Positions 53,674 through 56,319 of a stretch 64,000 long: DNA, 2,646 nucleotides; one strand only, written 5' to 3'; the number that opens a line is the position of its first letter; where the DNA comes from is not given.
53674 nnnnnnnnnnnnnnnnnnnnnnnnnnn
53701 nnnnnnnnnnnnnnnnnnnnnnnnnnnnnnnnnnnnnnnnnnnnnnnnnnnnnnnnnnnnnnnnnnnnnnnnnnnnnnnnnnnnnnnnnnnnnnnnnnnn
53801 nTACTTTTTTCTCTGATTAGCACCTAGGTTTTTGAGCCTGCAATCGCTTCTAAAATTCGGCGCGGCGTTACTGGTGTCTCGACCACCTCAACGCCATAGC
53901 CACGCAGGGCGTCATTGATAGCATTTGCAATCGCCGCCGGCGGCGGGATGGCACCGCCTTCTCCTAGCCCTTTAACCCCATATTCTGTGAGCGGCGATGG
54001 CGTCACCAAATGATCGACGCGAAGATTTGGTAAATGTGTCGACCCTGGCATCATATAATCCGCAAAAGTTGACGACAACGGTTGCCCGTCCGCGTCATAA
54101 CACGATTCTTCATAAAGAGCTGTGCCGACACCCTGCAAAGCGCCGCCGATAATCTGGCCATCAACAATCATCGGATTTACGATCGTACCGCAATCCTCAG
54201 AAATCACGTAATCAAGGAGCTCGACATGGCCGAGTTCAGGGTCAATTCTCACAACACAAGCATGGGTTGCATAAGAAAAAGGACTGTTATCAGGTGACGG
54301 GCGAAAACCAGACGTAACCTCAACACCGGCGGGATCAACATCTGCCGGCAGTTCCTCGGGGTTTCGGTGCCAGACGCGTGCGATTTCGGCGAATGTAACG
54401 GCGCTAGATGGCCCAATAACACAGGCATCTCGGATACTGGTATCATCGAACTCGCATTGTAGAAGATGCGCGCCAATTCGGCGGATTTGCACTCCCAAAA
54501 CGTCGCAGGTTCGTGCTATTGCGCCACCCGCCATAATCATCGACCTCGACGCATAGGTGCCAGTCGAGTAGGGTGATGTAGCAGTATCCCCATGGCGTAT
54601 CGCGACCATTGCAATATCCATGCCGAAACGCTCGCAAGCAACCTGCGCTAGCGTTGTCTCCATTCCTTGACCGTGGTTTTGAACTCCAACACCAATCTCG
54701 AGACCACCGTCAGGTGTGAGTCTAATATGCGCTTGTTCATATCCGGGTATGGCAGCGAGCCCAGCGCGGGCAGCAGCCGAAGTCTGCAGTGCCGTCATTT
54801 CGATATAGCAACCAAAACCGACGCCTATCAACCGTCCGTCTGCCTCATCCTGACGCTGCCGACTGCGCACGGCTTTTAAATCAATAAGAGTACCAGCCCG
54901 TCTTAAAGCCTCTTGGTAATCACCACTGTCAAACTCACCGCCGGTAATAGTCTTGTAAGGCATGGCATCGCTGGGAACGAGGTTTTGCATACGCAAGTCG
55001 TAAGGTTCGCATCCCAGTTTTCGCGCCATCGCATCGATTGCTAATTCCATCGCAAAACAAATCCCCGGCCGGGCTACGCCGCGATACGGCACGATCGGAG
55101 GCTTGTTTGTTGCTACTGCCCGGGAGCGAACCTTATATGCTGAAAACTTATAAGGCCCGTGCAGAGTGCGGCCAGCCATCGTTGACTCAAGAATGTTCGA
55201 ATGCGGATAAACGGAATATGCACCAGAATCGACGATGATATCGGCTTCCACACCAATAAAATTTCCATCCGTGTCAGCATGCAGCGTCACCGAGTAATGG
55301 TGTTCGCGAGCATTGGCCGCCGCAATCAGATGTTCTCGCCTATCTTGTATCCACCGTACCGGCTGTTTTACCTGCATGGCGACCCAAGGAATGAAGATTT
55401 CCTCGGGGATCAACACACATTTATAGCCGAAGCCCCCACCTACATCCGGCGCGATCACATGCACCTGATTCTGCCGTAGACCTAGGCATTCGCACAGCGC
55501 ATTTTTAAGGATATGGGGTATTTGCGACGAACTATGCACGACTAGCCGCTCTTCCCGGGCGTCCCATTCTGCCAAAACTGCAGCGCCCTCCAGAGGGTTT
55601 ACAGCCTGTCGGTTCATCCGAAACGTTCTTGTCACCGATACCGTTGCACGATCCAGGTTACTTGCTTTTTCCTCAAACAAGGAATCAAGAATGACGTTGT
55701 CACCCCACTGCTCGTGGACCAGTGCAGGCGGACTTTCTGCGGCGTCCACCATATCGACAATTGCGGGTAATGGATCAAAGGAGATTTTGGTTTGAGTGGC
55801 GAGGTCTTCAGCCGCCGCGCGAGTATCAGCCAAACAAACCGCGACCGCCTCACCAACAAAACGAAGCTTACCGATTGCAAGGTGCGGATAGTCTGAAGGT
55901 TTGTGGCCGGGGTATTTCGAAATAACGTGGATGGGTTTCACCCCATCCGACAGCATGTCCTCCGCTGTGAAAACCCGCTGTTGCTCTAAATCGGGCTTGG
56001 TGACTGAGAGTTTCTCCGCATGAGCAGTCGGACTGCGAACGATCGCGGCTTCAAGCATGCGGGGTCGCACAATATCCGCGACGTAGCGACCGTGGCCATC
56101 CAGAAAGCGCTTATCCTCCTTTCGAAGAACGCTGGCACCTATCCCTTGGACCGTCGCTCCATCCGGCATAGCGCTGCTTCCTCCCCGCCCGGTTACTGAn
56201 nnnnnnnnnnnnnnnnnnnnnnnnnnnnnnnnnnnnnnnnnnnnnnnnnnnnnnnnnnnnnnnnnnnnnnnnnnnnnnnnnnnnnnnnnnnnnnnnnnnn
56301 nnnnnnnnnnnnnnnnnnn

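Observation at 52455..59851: Molybdenum hydroxylase cluster with two paralogous catalytic subunits in order L1-M-S-L2, followed by NtaA-type monooxygenase and class V aminotransferase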

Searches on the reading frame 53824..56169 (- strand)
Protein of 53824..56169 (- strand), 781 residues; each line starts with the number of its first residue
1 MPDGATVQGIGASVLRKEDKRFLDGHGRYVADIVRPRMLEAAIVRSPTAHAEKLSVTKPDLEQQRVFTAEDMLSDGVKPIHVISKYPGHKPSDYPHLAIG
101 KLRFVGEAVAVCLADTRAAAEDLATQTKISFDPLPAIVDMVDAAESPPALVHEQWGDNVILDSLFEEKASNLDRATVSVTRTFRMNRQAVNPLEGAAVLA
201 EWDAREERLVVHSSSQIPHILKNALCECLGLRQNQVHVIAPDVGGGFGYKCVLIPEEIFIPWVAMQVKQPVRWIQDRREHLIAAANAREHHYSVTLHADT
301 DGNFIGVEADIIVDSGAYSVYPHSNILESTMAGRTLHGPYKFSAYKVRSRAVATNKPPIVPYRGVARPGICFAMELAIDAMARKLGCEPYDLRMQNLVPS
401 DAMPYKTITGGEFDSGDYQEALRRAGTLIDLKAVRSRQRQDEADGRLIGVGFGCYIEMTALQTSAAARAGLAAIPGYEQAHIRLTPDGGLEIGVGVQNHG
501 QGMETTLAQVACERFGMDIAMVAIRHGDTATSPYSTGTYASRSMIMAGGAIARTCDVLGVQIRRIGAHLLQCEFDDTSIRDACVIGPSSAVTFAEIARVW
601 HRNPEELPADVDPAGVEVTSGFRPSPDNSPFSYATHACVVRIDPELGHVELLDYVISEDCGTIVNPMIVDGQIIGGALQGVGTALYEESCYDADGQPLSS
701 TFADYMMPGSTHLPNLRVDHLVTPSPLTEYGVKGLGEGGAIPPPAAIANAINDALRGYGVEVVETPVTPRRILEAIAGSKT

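Call 3: search_protein_families(library=pfam, proteins=[window:53824-56169:-])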
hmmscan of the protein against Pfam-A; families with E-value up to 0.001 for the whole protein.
window:53824-56169:- (781 aa): 3 families
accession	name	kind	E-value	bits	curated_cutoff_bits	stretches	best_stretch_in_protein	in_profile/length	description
PF20256.3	MoCoBD_2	-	2.7e-71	240.8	27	1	428-714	5-283/283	Molybdopterin cofactor-binding domain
PF02738.23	MoCoBD_1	-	5.2e-66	222.7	27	1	151-397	1-244/244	Molybdopterin cofactor-binding domain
PF01315.27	Ald_Xan_dh_C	-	5.5e-12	46.4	31.3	1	25-135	2-110/110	Aldehyde oxidase and xanthine dehydrogenase, a/b hammerhead domain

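Call 6: search_protein_families(library=ncbifam, proteins=[window:53824-56169:-])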
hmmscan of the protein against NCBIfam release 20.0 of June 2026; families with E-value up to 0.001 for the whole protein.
window:53824-56169:- (781 aa): 13 families
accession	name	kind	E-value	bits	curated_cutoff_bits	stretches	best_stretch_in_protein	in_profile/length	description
NF040766.1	CODH_aero_grp5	exception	3.2e-170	568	950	2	8-585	3-576/785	aerobic carbon-monoxide dehydrogenase large subunit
NF041018.1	glyceraldDH_alpha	equivalog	2.1e-151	505.9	790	1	10-772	3-740/741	glyceraldehyde dehydrogenase subunit alpha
TIGR02416.1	CO_dehy_Mo_lg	equivalog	5.6e-122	408.4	991.15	1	18-774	1-769/770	aerobic carbon-monoxide dehydrogenase large subunit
NF043082.1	XdhA_XDHase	equivalog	1.5e-102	344.1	780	1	10-776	1-752/758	xanthine dehydrogenase subunit XdhA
TIGR03194.1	4hydrxCoA_A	equivalog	1.4e-99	334.5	994.55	1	24-775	11-745/746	4-hydroxybenzoyl-CoA reductase subunit alpha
NF007426.0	PRK09970.1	equivalog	6.9e-99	331.9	916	1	8-775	4-754/761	xanthine dehydrogenase molybdenum-binding subunit XdhA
NF045668.1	pterin_aldehy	equivalog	1.3e-72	245.2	1100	1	37-776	205-904/905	molybdopterin-dependent aldehyde oxidoreductase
TIGR03196.1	pucD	equivalog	2e-72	244.7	783.65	1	10-770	3-752/763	xanthine dehydrogenase subunit D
TIGR03311.1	Se_dep_XDH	equivalog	2.2e-61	208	830.45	2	8-573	159-687/848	selenium-dependent xanthine dehydrogenase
TIGR03313.1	Se_sel_red_Mo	hypoth_equivalog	1.2e-54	185.4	1101.9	1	172-776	368-949/951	molybdopterin-dependent oxidoreductase Mo/Fe-S-binding subunit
TIGR02965.1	xanthine_xdhB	equivalog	9.7e-51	172.8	849.5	1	21-777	12-755/758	xanthine dehydrogenase molybdopterin binding subunit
NF041671.1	peri_hyde_PaoC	equivalog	6.1e-46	157.1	1180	1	103-776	106-731/735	aldehyde oxidoreductase molybdenum-binding subunit PaoC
TIGR02969.1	mam_aldehyde_ox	subfamily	9.8e-24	82.9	1912.3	1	95-757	653-1285/1330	aldehyde oxidase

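Call 13: find_homologous_proteins(query=window:53824-56169:-, max_evalue=1e-50)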
Query window:53824-56169:- (781 aa): 7135 proteins with E <= 1e-50 among 8000 candidates; the best 120 are listed.
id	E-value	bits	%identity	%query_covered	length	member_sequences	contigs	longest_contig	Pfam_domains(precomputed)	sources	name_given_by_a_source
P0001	0.0e+0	1763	99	100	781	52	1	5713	PF02738.24,PF20256.4,PF01315.28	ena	-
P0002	0.0e+0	1556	87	100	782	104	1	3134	PF02738.24,PF20256.4,PF01315.28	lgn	-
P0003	0.0e+0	1530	86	99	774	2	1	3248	PF02738.24,PF20256.4,PF01315.28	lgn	-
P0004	0.0e+0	1530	84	100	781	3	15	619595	PF02738.24,PF20256.4,PF01315.28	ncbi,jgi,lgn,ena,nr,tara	ncbi:MAG: Caffeine dehydrogenase subunit alpha [Alphaproteobacteria bacterium MarineAlpha11_Bin1]|nr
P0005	0.0e+0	1527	85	99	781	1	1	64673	PF02738.24,PF20256.4,PF01315.28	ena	-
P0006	0.0e+0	1486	83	100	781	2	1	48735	PF02738.24,PF20256.4,PF01315.28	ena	-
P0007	0.0e+0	1484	82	100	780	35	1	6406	PF02738.24,PF20256.4,PF01315.28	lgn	-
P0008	0.0e+0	1473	82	100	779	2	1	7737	PF02738.24,PF20256.4,PF01315.28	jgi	-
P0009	0.0e+0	1468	82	100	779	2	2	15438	PF02738.24,PF20256.4,PF01315.28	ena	-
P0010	0.0e+0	1465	82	98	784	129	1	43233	PF02738.24,PF20256.4,PF01315.28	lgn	-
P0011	0.0e+0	1460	82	99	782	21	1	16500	PF02738.24,PF20256.4,PF01315.28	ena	-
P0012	0.0e+0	1452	80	100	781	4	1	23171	PF02738.24,PF20256.4,PF01315.28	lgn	-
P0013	0.0e+0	1433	80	100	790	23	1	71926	PF02738.24,PF20256.4,PF01315.28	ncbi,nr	ncbi:MAG: xanthine dehydrogenase family protein molybdopterin-binding subunit [Pseudomonadota bacter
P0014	0.0e+0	1432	80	100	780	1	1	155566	PF02738.24,PF20256.4,PF01315.28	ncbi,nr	ncbi:MAG: xanthine dehydrogenase family protein molybdopterin-binding subunit [Pseudomonadota bacter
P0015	0.0e+0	1429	79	100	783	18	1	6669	PF02738.24,PF20256.4,PF01315.28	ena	-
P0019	0.0e+0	1184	68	99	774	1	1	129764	PF02738.24,PF20256.4,PF01315.28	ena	-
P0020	0.0e+0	1180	67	99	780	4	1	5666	PF02738.24,PF20256.4,PF01315.28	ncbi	-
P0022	0.0e+0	1153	65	98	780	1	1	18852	PF02738.24,PF20256.4,PF01315.28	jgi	jgi:carbon-monoxide dehydrogenase large subunit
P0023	0.0e+0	1139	64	99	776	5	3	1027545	PF02738.24,PF20256.4,PF01315.28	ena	-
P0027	0.0e+0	1031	57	98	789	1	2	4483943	PF02738.24,PF20256.4,PF01315.28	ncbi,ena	-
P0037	0.0e+0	1014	58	98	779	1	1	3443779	PF02738.24,PF20256.4,PF01315.28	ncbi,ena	-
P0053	4.6e-297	1006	56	100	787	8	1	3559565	PF02738.24,PF20256.4,PF01315.28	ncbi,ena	-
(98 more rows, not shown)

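Call 14: find_encoding_contigs(protein=P0004, flank=10000, max_places=3)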
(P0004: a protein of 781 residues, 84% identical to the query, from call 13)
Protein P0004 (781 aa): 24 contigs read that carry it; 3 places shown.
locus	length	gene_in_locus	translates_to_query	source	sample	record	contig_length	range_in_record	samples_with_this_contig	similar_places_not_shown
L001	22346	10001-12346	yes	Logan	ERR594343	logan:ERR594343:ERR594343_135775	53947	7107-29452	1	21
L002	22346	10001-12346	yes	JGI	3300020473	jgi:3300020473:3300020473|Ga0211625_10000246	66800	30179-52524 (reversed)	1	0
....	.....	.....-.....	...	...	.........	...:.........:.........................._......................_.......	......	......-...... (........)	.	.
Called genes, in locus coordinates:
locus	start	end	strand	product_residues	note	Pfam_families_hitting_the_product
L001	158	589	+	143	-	-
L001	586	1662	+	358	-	PF02547:Queuosine_synth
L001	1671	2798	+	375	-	PF01702:TGT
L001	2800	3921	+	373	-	PF08331:QueG_DUF1730, PF13187:Fer4_9 (faint), PF13484:Fer4_16, PF25160:LdpA_Fe-S-bd (faint)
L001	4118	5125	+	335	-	PF01207:Dus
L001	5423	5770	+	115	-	PF03960:ArsC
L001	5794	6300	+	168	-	PF02592:Vut_1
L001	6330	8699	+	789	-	PF01315:Ald_Xan_dh_C, PF02738:MoCoBD_1, PF20256:MoCoBD_2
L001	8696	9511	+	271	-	PF00941:FAD_binding_5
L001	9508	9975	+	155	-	PF00111:Fer2, PF13085:Fer2_3 (weak), PF01799:Fer2_2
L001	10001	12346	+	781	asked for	PF01315:Ald_Xan_dh_C, PF02738:MoCoBD_1, PF20256:MoCoBD_2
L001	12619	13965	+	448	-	PF00296:Bac_luciferase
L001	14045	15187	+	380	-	PF00266:Aminotran_5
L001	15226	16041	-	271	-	PF00248:Aldo_ket_red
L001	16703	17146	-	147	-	-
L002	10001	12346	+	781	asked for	PF01315:Ald_Xan_dh_C, PF02738:MoCoBD_1, PF20256:MoCoBD_2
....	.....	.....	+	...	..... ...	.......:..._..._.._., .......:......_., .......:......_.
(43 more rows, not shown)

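Call 15: find_encoding_contigs(protein=P0023, flank=10000, max_places=2)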
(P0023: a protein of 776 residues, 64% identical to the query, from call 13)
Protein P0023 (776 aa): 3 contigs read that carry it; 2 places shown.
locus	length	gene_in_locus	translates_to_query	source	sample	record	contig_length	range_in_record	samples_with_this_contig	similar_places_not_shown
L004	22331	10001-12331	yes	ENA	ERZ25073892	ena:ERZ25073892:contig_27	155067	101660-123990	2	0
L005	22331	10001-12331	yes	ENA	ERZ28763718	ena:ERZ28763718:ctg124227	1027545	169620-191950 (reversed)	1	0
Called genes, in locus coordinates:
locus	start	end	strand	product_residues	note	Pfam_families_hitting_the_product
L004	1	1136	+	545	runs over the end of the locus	PF00501:AMP-binding, PF13193:AMP-binding_C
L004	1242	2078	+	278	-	PF00561:Abhydrolase_1, PF12146:Hydrolase_4, PF12697:Abhydrolase_6, PF00326:Peptidase_S9 (faint)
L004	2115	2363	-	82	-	PF09360:zf-CDGSH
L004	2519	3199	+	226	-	PF12973:Cupin_7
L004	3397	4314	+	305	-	PF02615:Ldh_2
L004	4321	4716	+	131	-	PF01042:Ribonuc_L-PSP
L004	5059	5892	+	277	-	PF07589:PEP_exosort_dom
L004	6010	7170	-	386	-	PF00355:Rieske, PF00848:Ring_hydroxyl_A, PF19112:VanA_C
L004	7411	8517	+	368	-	PF04909:Amidohydro_2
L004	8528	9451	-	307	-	PF03401:TctC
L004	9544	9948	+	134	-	PF12903:DUF3830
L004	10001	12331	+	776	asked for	PF01315:Ald_Xan_dh_C, PF02738:MoCoBD_1, PF20256:MoCoBD_2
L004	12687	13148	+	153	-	-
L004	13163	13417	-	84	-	PF03884:YacG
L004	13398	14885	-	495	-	PF10150:RNase_E_G, PF20833:RNase_E_G_Thio (weak)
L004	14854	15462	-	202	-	PF02545:Maf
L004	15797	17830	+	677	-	PF00082:Peptidase_S8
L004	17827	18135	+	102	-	-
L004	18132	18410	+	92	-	-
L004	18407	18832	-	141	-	PF01451:LMWPc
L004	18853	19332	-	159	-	PF06793:UPF0262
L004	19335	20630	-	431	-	PF00815:Histidinol_dh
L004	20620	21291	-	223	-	PF01634:HisG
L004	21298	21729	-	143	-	PF11164:DUF2948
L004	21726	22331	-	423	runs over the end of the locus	PF00275:EPSP_synthase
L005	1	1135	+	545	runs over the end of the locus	PF00501:AMP-binding, PF13193:AMP-binding_C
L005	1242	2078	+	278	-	PF00561:Abhydrolase_1, PF12146:Hydrolase_4, PF12697:Abhydrolase_6, PF00326:Peptidase_S9 (faint)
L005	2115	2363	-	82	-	PF09360:zf-CDGSH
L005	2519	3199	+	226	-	PF12973:Cupin_7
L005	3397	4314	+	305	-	PF02615:Ldh_2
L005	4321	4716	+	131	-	PF01042:Ribonuc_L-PSP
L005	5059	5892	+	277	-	PF07589:PEP_exosort_dom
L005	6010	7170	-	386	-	PF00355:Rieske, PF00848:Ring_hydroxyl_A, PF19112:VanA_C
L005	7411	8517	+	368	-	PF04909:Amidohydro_2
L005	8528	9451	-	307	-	PF03401:TctC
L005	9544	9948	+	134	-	PF12903:DUF3830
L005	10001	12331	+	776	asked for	PF01315:Ald_Xan_dh_C, PF02738:MoCoBD_1, PF20256:MoCoBD_2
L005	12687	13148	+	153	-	-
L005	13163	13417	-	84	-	PF03884:YacG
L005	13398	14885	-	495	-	PF10150:RNase_E_G, PF20833:RNase_E_G_Thio (weak)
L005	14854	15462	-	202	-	PF02545:Maf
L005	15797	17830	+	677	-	PF00082:Peptidase_S8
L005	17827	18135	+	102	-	-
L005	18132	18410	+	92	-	-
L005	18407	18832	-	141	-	PF01451:LMWPc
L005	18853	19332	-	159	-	PF06793:UPF0262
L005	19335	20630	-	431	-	PF00815:Histidinol_dh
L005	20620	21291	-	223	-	PF01634:HisG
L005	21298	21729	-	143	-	PF11164:DUF2948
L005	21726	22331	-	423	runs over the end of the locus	PF00275:EPSP_synthase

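Call 16: find_encoding_contigs(protein=P0019, flank=10000, max_places=2)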
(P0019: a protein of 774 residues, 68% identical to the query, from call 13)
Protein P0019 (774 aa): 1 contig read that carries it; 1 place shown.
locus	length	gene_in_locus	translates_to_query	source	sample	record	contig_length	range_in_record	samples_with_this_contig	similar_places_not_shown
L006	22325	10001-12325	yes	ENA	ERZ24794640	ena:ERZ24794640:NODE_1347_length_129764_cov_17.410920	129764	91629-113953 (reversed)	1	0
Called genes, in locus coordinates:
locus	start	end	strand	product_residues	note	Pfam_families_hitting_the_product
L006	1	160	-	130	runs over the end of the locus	PF01124:MAPEG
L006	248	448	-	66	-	-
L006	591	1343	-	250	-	PF00106:adh_short, PF08659:KR, PF13561:adh_short_C2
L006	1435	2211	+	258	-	PF00005:ABC_tran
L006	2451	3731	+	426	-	-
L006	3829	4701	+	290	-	PF10418:DHODB_Fe-S_bind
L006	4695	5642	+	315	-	PF01180:DHO_dh, PF01207:Dus (faint)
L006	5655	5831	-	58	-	PF24434:DUF7557 (weak)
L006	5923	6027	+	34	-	-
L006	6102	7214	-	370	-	PF01494:FAD_binding_3, PF07992:Pyr_redox_2 (faint)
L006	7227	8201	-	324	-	PF00903:Glyoxalase, PF22677:Ble-like_N (faint), PF13669:Glyoxalase_4 (faint), PF00903:Glyoxalase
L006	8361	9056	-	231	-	PF00857:Isochorismatase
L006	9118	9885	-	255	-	PF01738:DLH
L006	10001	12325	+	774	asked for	PF01315:Ald_Xan_dh_C, PF02738:MoCoBD_1, PF20256:MoCoBD_2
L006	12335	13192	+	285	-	PF00941:FAD_binding_5, PF03450:CO_deh_flav_C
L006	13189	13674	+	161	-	PF00111:Fer2, PF13085:Fer2_3 (weak), PF01799:Fer2_2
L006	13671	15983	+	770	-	PF01315:Ald_Xan_dh_C, PF02738:MoCoBD_1, PF20256:MoCoBD_2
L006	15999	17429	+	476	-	PF20695:UbiD_N, PF01977:UbiD, PF20696:UbiD_C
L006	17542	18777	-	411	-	PF07690:MFS_1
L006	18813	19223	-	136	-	PF07883:Cupin_2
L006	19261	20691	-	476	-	PF07690:MFS_1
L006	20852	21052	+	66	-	-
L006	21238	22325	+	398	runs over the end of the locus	PF02515:CoA_transf_3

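Call 18: search_solved_structures(query=window:53824-56169:-, max_evalue=1e-20)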
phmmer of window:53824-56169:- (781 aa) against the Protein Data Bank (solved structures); distinct sequences matched with E-value up to 1e-20: 21.
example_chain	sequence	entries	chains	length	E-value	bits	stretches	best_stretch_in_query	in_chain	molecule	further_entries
1t3q_B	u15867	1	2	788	3.2e-136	458.8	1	8-776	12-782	quinoline 2-oxidoreductase large subunit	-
8uem_A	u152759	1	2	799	9.8e-114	384.5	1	13-780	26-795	Carbon monoxide dehydrogenase (Large chain), CoxL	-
1ffu_B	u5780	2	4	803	7.8e-107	361.7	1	7-775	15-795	CUTL, MOLYBDOPROTEIN OF CARBON MONOXIDE DEHYDROGENASE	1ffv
7dqx_A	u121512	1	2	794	1.6e-99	337.5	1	7-777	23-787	6-hydroxypseudooxynicotine dehydrogenase complex subunit gamma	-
1n5w_B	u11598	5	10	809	1.4e-93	317.8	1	6-758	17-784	Carbon monoxide dehydrogenase large chain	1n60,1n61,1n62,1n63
1zxi_B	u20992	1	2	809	1.8e-93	317.4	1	6-758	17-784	Carbon monoxide dehydrogenase large chain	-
4zoh_A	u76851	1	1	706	2.3e-81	277.4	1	10-756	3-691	Putative oxidoreductase molybdopterin-binding subunit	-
1rm6_A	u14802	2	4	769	2.4e-57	198.1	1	23-776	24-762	4-hydroxybenzoyl-CoA reductase alpha subunit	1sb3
1sij_A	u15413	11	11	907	4.4e-39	137.6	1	76-558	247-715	Aldehyde oxidoreductase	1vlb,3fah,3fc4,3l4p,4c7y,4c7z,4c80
1dgj_A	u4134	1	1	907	4.5e-36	127.7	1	65-567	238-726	ALDEHYDE OXIDOREDUCTASE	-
2w55_B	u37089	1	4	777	1.6e-33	119.2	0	23-397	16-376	XANTHINE DEHYDROGENASE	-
1jro_B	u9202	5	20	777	2.2e-33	118.8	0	23-397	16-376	xanthine dehydrogenase, chain B | XANTHINE DEHYDROGENASE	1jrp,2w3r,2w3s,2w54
3hrd_B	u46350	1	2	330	1.9e-32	115.7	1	470-777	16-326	Nicotinate dehydrogenase medium molybdopterin subunit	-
5y6q_C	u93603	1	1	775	4.8e-28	101.1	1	4-759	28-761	Aldehyde oxidase large subunit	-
3hrd_A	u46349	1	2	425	3.5e-26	95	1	8-397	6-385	Nicotinate dehydrogenase large molybdopterin subunit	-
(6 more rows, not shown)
